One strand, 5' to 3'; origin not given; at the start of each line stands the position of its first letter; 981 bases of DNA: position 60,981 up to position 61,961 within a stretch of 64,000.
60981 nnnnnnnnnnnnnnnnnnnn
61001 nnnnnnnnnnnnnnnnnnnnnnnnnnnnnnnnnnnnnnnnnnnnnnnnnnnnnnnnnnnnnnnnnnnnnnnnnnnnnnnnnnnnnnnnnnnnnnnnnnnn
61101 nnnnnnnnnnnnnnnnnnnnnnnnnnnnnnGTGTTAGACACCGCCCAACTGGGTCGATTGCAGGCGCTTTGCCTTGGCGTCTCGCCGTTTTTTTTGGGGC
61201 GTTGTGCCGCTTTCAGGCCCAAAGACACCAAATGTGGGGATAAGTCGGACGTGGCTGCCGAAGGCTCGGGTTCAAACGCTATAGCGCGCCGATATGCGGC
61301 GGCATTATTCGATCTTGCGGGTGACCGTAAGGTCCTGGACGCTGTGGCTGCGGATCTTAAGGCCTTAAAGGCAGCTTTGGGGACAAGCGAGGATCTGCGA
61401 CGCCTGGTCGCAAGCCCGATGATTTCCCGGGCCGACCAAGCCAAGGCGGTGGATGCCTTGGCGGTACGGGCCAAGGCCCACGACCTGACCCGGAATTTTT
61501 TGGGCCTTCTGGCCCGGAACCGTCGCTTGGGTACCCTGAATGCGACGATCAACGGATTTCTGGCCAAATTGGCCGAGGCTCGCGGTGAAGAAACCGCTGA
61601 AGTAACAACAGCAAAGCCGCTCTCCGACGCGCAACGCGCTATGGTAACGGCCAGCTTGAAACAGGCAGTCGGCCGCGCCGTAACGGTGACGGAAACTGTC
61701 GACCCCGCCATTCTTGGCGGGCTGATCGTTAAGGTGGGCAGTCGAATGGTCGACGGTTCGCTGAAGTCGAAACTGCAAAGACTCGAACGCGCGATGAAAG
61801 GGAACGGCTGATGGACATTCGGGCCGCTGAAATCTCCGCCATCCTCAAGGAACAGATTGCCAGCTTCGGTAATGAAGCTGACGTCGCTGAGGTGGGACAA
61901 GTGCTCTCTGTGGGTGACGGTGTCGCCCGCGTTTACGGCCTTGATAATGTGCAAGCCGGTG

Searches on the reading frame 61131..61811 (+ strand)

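Call 7: search_protein_families(library=pfam, proteins=[window:61131-61811:+])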
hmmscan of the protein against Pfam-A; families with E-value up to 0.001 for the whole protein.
window:61131-61811:+ (226 aa): 1 family
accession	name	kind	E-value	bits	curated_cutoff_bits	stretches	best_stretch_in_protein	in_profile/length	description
PF00213.23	OSCP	-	7.6e-52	176.3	22.3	1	51-222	1-172/172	ATP synthase delta (OSCP) subunit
